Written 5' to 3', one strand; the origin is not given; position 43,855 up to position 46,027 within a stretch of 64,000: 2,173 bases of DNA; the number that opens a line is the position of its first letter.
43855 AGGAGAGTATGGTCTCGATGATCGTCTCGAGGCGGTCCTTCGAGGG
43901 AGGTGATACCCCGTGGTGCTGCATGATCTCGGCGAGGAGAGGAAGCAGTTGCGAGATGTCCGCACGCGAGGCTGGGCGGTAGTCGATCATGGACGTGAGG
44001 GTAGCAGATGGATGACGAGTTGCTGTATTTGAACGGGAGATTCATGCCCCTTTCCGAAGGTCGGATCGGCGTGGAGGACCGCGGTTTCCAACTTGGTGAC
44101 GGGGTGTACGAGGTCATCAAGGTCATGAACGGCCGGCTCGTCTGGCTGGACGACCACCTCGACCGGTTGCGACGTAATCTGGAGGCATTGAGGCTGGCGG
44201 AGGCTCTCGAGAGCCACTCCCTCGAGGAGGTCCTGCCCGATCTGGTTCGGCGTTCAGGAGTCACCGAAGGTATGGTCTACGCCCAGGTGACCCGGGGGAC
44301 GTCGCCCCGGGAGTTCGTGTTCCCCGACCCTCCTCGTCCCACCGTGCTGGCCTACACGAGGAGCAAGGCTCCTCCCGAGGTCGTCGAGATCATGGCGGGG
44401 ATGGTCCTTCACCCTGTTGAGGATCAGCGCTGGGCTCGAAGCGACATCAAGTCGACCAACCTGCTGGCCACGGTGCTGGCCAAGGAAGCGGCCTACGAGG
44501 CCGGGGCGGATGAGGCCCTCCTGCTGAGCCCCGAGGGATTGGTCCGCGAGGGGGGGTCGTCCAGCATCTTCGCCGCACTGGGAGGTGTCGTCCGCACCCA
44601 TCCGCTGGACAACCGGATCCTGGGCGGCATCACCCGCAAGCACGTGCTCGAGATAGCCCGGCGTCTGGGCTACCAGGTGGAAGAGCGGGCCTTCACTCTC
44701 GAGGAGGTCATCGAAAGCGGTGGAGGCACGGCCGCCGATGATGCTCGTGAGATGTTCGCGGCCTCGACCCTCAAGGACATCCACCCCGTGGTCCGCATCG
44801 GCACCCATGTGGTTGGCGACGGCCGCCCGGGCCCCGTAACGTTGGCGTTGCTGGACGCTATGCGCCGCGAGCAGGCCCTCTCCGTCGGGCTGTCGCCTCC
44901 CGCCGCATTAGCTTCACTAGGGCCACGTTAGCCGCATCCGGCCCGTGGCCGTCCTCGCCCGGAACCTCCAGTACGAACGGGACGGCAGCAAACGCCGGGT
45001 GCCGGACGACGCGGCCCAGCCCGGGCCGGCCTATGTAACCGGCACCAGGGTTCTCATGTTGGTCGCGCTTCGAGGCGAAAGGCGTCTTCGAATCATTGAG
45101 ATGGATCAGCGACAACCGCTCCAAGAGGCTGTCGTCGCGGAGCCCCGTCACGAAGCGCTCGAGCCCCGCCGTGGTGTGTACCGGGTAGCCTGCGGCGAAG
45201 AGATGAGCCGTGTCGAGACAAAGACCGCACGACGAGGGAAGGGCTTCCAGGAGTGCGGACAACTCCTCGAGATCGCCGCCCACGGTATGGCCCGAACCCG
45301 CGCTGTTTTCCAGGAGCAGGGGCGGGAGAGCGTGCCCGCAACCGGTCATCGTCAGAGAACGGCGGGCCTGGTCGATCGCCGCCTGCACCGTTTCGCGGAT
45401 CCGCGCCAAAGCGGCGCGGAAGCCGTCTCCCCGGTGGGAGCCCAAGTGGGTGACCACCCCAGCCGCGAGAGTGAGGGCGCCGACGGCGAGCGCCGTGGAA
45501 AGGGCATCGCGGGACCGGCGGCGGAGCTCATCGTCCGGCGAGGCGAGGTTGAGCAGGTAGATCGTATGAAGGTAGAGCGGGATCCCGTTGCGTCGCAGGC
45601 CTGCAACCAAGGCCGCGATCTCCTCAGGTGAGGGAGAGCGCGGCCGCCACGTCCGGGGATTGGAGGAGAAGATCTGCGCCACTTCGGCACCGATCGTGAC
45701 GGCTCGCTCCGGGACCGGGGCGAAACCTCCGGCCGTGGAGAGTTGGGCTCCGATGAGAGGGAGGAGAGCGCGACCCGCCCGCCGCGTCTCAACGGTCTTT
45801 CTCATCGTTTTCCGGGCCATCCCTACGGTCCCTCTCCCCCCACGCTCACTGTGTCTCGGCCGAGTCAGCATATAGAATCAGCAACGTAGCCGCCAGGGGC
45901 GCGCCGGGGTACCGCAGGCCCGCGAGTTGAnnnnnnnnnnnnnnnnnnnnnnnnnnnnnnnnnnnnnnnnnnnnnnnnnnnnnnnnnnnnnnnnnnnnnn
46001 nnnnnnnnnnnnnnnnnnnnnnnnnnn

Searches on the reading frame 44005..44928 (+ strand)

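Call 20: search_protein_families(library=pfam, proteins=[window:44005-44928:+], max_evalue=0.00001)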
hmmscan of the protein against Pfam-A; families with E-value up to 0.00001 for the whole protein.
window:44005-44928:+ (308 aa): 1 family
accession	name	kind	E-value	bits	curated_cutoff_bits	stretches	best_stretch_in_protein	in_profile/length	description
PF01063.24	Aminotran_4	-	1.8e-44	152.7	28.5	1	33-265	1-223/223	Amino-transferase class IV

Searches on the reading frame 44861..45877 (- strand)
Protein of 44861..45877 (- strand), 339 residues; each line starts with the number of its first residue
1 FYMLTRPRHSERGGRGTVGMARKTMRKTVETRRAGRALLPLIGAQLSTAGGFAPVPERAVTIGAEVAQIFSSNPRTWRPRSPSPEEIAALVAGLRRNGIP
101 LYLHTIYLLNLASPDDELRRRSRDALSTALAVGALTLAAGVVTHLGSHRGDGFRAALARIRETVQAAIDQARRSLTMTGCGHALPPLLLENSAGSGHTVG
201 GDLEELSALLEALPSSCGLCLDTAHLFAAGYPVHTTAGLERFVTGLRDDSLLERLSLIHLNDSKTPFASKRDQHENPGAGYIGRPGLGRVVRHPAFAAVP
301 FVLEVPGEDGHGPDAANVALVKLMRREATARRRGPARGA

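Call 20: search_protein_families(library=pfam, proteins=[window:44861-45877:-], max_evalue=0.00001)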
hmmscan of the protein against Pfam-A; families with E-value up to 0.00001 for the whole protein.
window:44861-45877:- (339 aa): 1 family
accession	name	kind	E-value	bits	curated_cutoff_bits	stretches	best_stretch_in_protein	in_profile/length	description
PF01261.30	AP_endonuc_2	-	3.6e-37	128.8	31.1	1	57-315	2-238/249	Xylose isomerase-like TIM barrel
